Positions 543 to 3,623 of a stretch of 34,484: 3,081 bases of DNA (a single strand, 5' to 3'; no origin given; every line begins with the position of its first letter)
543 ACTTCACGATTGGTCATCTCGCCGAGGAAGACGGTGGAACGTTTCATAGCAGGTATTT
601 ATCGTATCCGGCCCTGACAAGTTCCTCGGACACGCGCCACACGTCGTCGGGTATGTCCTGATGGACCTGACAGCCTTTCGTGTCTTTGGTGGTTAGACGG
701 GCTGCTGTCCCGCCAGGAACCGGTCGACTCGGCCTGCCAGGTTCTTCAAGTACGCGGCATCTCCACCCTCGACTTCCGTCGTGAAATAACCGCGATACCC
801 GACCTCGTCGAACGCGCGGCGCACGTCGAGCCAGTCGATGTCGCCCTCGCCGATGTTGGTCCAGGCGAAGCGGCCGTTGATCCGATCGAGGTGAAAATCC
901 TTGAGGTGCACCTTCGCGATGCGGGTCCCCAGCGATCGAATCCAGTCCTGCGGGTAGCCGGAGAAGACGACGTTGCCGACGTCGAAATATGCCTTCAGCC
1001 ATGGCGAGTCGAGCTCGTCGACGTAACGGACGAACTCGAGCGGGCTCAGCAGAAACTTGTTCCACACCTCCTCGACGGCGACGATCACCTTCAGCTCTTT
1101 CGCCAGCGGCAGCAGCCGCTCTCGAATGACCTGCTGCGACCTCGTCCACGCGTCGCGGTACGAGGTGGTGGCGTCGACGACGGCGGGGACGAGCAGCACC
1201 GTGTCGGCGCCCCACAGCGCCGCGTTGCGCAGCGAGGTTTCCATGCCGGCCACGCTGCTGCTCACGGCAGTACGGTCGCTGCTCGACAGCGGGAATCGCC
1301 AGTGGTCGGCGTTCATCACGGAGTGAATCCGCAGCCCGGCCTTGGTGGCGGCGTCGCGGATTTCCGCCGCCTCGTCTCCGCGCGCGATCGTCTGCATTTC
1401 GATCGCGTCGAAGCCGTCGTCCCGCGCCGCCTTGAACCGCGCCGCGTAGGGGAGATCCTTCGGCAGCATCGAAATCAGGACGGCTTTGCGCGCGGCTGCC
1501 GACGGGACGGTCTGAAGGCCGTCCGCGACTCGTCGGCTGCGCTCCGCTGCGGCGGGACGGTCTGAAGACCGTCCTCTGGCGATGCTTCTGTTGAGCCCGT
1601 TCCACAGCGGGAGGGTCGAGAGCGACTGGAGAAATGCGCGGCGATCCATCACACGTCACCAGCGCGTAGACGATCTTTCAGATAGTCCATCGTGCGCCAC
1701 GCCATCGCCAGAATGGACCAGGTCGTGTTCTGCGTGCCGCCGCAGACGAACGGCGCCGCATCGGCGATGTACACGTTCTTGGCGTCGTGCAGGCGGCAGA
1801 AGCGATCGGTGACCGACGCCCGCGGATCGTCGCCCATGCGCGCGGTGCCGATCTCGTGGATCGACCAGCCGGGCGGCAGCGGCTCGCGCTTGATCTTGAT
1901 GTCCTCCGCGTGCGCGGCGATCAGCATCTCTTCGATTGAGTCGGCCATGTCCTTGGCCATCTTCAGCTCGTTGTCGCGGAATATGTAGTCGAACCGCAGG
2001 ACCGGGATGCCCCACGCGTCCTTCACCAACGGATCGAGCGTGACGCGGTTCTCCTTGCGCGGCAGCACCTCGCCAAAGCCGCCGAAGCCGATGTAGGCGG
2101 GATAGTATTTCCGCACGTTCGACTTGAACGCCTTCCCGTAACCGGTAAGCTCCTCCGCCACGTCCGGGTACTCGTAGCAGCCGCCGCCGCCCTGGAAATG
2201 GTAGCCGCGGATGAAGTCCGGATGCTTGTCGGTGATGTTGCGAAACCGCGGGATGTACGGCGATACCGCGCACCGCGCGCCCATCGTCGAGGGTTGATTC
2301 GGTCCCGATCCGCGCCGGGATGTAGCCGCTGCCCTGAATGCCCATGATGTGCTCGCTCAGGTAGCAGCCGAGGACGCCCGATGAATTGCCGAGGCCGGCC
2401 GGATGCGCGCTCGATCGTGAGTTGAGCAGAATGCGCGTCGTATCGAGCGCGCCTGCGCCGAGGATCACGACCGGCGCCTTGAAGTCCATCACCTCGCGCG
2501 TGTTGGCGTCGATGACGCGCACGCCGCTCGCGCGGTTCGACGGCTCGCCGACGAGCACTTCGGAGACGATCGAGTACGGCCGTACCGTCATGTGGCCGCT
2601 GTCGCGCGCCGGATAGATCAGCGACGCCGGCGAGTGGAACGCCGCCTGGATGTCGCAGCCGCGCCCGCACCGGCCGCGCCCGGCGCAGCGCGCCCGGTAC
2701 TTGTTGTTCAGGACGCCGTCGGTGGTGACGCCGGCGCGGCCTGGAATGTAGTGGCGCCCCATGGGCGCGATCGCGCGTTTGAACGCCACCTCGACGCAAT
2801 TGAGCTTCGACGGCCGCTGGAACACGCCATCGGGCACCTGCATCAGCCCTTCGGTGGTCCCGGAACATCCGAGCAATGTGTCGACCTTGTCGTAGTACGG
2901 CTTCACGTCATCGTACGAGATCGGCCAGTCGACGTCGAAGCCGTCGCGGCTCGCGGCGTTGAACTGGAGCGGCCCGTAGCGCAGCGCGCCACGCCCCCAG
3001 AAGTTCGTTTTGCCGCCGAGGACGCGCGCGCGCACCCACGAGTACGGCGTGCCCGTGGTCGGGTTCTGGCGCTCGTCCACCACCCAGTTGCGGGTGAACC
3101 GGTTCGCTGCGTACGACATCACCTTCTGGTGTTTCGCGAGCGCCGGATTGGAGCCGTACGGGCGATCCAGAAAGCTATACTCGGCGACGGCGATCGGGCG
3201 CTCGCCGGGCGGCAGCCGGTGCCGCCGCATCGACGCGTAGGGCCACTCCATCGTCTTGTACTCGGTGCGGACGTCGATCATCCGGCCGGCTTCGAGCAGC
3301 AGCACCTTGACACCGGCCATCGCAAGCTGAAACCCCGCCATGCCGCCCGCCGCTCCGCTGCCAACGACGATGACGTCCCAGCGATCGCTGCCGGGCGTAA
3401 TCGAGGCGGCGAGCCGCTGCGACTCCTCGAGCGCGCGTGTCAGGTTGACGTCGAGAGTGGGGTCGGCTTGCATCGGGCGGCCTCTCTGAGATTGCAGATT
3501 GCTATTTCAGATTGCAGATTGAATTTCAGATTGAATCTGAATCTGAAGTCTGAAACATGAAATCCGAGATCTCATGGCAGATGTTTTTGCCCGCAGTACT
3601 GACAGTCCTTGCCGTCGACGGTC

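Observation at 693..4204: TAT-exported flavoprotein dehydrogenase module (gamma subunit + GMC + TIM-barrel protein) with no cytochrome c partner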

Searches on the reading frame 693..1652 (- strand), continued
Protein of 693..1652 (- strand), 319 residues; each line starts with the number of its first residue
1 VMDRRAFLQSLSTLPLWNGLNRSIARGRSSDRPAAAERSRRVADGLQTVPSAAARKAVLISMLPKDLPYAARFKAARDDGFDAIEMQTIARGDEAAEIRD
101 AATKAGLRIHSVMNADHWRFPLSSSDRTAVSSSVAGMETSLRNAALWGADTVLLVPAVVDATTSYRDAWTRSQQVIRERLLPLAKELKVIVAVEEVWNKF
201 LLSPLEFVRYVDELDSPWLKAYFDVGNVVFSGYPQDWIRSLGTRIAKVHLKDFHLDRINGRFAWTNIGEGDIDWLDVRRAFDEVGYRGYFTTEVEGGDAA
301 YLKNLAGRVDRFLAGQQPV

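Call 60: fold_search(model_id=the predicted structure, library=pdb)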
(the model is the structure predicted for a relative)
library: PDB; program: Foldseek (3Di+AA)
matches with E <= 10: 1867; with E <= 0.001: 372
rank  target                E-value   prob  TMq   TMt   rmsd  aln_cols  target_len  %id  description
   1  3cqi_A                8.7e-18  1.00  0.71  0.80   3.5       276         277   22  Crystal Structure of L-xylulose-5-phosphate 3-epimerase UlaE (form B) complex with sulfate (released 2008-11-25)
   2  3cqj_A                2.1e-17  1.00  0.72  0.83   3.1       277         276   22  Crystal Structure of L-xylulose-5-phosphate 3-epimerase UlaE (form B) complex with Zn2+ (released 2008-11-25)
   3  3cqi_B                2.3e-17  1.00  0.71  0.81   3.1       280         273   21  Crystal Structure of L-xylulose-5-phosphate 3-epimerase UlaE (form B) complex with sulfate (released 2008-11-25)
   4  3cqj_B                4.7e-17  1.00  0.71  0.81   3.5       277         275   23  Crystal Structure of L-xylulose-5-phosphate 3-epimerase UlaE (form B) complex with Zn2+ (released 2008-11-25)
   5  4xsl_D                4.5e-15  1.00  0.67  0.72   4.0       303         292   18  Crystal strcutre of D-tagatose 3-epimerase C66S from Pseudomonas cichorii in complex with glycerol (released 2016-01-27)
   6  4xsl_A                6.8e-15  1.00  0.66  0.71   4.5       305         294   18  Crystal strcutre of D-tagatose 3-epimerase C66S from Pseudomonas cichorii in complex with glycerol (released 2016-01-27)
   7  4pgl_A                6.8e-15  1.00  0.64  0.68   6.0       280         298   20  Crystal structure of engineered D-tagatose 3-epimerase PcDTE-ILS6 (released 2014-10-22)
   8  3cqh_B                9.6e-15  1.00  0.65  0.80   3.4       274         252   21  Crystal Structure of L-xylulose-5-phosphate 3-epimerase UlaE from the Anaerobic L-ascorbate Utilization Pathway of Esc (released 2008-11-25)
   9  8xiv                  9.6e-15  1.00  0.67  0.72   4.4       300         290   17  Production of D-psicose (released 2024-12-25)
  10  4pgl_B                1.0e-14  1.00  0.62  0.67   4.6       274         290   19  Crystal structure of engineered D-tagatose 3-epimerase PcDTE-ILS6 (released 2014-10-22)
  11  4q7i_B                1.2e-14  1.00  0.66  0.72   4.3       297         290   18  Crystal structure of engineered thermostable D-tagatose 3-epimerase PcDTE-Var8 (released 2014-10-22)
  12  8xix                  1.5e-14  1.00  0.63  0.69   5.7       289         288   18  KeDt3e within Co (released 2024-12-25)
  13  4q7i_A                1.7e-14  1.00  0.62  0.66   6.0       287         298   19  Crystal structure of engineered thermostable D-tagatose 3-epimerase PcDTE-Var8 (released 2014-10-22)
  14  2ou4_A                2.4e-14  1.00  0.62  0.68   5.1       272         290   19  Crystal structure of D-tagatose 3-epimerase from Pseudomonas cichorii (released 2007-12-25)
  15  3cqh_A                2.7e-14  1.00  0.65  0.78   3.7       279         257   20  Crystal Structure of L-xylulose-5-phosphate 3-epimerase UlaE from the Anaerobic L-ascorbate Utilization Pathway of Esc (released 2008-11-25)
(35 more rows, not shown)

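Call 81: search_solved_structures(query=P0121, max_evalue=0.000001, show_alignments=1)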
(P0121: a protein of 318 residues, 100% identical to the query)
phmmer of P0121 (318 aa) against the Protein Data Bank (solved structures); distinct sequences matched with E-value up to 0.000001: 1.
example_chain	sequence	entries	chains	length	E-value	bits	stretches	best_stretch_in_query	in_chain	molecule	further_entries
3cqh_A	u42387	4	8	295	3.6e-10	42.6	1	62-292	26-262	L-ribulose-5-phosphate 3-epimerase ulaE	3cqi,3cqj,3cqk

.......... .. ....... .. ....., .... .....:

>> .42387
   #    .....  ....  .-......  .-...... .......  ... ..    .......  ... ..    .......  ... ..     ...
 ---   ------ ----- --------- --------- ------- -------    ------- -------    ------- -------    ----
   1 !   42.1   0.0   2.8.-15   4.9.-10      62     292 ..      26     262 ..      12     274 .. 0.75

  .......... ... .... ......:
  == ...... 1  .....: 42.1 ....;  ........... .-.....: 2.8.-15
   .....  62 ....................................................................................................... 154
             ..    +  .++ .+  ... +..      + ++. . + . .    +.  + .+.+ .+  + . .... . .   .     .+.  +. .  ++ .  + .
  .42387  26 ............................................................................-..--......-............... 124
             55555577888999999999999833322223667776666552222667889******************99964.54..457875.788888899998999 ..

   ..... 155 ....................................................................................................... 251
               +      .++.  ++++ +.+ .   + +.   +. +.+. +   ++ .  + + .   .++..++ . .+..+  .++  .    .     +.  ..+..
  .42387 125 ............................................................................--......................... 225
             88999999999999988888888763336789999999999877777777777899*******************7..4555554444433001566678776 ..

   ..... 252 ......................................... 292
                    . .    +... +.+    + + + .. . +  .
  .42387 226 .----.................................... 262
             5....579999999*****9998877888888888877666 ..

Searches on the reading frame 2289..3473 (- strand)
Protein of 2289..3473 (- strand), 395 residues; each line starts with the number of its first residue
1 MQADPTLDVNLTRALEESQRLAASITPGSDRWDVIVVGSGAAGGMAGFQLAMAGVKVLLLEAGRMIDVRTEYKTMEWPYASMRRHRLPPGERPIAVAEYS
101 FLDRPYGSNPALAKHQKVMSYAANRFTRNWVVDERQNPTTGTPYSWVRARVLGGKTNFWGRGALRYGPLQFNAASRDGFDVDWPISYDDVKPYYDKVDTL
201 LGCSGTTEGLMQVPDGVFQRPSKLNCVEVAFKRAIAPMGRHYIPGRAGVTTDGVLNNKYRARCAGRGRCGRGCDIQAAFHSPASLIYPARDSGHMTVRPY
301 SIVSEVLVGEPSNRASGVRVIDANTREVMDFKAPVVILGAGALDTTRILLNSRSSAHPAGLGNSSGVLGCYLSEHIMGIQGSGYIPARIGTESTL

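Call 6: search_protein_families(library=pfam, proteins=[window:2289-3473:-], max_evalue=0.01)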
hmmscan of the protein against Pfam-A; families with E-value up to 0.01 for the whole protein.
window:2289-3473:- (395 aa): 9 families
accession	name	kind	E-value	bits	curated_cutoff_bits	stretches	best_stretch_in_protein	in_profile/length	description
PF00732.25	GMC_oxred_N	-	1.5e-06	28.7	23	1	185-375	58-216/218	GMC oxidoreductase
PF00890.30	FAD_binding_2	-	1.6e-05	24.8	20.4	1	33-64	1-32/414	FAD binding domain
PF01494.25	FAD_binding_3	-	0.00017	21.3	22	1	32-62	2-32/349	FAD binding domain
PF03486.20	HI0933_like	-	0.00034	20.6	50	1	33-65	2-34/244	HI0933-like protein Rossmann domain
PF01266.30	DAO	-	0.00045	20.3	27.9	1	33-65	1-33/353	FAD dependent oxidoreductase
PF13450.12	NAD_binding_8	-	0.0011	19.6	21.9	1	36-64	1-29/68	NAD(P)-binding Rossmann-like domain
PF07992.20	Pyr_redox_2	-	0.0011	19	26.1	1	33-66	2-35/291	Pyridine nucleotide-disulphide oxidoreductase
PF12831.13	FAD_oxidored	-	0.0011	18.8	27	1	33-65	1-33/416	FAD dependent oxidoreductase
PF01134.28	GIDA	-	0.0015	18.1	22.1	1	33-60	1-28/391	Glucose inhibited division protein A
